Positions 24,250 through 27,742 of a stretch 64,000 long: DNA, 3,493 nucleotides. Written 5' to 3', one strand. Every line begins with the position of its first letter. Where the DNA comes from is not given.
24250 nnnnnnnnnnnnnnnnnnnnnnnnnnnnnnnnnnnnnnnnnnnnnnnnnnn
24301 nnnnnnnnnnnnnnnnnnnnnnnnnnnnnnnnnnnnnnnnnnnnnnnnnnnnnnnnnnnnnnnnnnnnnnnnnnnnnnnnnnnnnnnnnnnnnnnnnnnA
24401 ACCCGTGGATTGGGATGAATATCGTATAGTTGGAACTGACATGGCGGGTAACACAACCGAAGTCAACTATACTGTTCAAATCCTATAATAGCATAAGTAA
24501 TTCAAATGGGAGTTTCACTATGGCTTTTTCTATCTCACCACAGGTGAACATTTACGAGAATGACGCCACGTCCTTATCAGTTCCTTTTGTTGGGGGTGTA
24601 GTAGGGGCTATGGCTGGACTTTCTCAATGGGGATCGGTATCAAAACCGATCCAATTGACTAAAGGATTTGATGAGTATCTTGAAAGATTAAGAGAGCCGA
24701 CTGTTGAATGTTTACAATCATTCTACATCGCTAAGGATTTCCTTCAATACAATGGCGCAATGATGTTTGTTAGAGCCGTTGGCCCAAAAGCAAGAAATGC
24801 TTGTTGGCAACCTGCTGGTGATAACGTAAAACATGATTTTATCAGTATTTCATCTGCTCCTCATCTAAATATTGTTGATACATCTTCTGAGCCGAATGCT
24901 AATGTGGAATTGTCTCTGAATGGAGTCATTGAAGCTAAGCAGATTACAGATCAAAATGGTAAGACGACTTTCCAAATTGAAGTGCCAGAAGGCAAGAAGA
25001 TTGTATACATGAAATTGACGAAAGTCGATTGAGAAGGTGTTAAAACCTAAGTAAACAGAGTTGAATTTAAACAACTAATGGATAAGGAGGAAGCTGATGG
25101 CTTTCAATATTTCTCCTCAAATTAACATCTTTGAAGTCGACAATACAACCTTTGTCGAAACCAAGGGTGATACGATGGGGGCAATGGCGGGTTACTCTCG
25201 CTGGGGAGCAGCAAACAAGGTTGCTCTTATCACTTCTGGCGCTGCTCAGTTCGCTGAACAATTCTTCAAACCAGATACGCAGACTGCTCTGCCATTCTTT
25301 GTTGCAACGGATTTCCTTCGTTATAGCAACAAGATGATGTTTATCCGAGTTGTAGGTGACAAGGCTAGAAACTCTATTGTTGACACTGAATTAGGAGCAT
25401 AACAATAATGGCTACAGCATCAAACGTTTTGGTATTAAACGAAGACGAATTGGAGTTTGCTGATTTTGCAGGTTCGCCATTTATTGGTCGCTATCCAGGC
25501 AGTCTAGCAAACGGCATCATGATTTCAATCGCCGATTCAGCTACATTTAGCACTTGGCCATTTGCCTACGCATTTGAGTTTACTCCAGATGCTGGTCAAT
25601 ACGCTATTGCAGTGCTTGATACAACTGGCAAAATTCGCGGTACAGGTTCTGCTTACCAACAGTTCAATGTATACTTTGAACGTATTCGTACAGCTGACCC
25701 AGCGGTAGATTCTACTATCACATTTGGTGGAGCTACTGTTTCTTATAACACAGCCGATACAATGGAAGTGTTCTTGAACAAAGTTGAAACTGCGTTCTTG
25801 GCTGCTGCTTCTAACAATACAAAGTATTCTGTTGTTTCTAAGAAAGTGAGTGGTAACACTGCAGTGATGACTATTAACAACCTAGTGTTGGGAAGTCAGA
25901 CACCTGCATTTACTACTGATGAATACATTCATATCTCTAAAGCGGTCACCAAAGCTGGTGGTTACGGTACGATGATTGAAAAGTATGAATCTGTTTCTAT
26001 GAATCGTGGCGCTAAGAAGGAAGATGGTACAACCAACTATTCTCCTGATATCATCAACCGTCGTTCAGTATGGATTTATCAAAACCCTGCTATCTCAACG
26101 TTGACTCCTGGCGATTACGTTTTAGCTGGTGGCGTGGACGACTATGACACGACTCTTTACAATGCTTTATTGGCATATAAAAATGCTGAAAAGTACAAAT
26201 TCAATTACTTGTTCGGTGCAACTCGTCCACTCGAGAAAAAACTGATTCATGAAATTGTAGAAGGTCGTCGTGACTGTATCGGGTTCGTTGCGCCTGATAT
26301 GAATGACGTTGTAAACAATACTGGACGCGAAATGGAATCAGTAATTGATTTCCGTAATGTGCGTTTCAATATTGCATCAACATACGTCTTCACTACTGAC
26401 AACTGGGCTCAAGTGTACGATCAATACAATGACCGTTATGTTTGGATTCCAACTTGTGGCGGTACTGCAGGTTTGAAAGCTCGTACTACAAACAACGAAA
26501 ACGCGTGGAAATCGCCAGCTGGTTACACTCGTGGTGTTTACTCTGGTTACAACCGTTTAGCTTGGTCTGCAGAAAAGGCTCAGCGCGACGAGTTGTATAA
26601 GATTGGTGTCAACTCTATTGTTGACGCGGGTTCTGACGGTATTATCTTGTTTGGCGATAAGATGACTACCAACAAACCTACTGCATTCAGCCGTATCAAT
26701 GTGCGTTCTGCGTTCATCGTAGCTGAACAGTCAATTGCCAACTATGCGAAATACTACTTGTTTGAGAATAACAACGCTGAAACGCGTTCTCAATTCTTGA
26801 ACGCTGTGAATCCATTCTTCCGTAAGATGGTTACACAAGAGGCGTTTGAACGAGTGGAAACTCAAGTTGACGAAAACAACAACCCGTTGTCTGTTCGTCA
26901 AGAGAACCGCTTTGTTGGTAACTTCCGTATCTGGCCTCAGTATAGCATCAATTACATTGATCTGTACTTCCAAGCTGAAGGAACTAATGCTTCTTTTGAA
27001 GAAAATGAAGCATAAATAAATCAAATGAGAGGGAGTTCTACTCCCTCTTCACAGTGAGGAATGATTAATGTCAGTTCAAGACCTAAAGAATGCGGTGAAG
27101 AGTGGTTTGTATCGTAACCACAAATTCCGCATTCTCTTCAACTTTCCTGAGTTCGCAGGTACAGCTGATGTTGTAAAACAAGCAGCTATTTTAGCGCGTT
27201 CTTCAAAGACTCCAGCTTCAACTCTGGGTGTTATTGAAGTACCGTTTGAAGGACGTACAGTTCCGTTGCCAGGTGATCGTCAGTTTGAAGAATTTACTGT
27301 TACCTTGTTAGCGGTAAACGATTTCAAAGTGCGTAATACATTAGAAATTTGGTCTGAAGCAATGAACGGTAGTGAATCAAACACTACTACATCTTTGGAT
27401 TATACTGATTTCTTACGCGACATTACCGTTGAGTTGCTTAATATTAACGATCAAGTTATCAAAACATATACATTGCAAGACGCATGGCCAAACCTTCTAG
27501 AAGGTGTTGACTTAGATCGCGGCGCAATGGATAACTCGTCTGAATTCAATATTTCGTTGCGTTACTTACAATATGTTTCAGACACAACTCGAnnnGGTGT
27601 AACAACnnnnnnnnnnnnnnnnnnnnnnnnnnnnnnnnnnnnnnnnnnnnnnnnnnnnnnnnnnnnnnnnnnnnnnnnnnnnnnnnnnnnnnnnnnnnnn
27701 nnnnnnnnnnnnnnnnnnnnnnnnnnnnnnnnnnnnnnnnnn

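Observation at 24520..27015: Tail sheath gene split into two ORFs, preceded by a third sheath N-domain paralog carrying an Ig-like tail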

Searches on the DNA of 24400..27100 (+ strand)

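Call 5: search_dna_similar(query=window:24400-27100:+, collection=phages, mode=near, max_rows=30)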
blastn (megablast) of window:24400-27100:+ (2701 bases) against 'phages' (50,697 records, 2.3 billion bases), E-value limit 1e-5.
No match.

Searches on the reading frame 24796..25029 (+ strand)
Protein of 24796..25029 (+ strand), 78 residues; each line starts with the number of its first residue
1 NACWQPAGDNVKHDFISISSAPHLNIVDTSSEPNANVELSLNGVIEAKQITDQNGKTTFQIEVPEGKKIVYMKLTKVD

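Call 44: search_protein_families(library=pfam, proteins=[window:24796-25029:+], max_evalue=10)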
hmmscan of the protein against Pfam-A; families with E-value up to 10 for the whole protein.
seq(78 aa): 1 family
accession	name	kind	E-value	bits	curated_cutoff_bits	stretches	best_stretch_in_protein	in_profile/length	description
PF03785.20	Peptidase_C25_C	-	0.0013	19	25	1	27-76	19-68/79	Peptidase family C25, C terminal ig-like domain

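Call 85: search_solved_structures(query=A5, max_evalue=10, show_alignments=2)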
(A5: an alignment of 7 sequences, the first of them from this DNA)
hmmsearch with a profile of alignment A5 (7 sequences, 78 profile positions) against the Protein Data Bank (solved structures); distinct sequences matched with E-value up to 10: 2.
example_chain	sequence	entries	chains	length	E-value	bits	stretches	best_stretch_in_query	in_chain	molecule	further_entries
8es4_A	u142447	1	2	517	0.83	12.9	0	21-51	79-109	Gp35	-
2ndp_A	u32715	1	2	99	0.94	12.7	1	31-69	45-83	Histone-like DNA-binding superfamily protein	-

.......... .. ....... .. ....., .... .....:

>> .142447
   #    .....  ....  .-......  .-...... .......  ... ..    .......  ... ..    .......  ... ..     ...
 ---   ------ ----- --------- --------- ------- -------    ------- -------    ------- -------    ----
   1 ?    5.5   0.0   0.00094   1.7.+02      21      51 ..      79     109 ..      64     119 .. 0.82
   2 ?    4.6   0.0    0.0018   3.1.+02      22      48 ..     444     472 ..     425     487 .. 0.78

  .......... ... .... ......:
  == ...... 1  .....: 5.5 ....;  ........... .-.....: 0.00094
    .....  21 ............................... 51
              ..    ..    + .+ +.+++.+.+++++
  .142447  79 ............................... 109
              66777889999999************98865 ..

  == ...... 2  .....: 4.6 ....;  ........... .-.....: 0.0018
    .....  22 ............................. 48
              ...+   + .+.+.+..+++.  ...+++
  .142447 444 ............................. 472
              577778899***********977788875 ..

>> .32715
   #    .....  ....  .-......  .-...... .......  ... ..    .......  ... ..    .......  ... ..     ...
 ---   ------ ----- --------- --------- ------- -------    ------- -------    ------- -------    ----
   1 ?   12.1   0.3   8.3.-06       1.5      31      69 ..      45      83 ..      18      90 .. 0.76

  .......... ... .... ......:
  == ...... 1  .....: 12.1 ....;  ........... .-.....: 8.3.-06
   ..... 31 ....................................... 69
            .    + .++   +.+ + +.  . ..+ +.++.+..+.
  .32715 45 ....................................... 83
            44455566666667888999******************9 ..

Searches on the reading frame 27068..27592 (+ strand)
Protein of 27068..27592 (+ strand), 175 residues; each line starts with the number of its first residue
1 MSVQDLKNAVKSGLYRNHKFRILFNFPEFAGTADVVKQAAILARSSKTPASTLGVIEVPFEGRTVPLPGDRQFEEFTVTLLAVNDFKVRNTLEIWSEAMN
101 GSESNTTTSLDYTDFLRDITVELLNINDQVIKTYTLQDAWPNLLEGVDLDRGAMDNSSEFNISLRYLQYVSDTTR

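Call 3: search_protein_families(library=pfam, proteins=[window:27068-27592:+], max_evalue=0.01)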
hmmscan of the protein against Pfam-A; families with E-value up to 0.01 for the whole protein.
window:27068-27592:+ (175 aa): 1 family
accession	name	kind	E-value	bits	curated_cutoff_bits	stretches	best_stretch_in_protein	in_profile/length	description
PF06841.18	Phage_T4_gp19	-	2.6e-06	27.8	28.2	1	63-152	40-117/134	T4-like virus tail tube protein gp19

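Call 4: search_protein_families(library=phrogs, proteins=[window:27068-27592:+], max_evalue=0.01)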
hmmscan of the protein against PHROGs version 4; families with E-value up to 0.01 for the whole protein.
window:27068-27592:+ (175 aa): 3 families
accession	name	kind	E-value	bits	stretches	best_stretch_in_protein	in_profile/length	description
phrog_45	-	tail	2.5e-39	136.4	1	1-172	76-255/350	tail tube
phrog_3629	-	tail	1.6e-15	58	1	17-173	56-208/313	tail tube protein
phrog_4542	-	tail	3.4e-10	40.7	1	14-164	25-173/214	tail tube protein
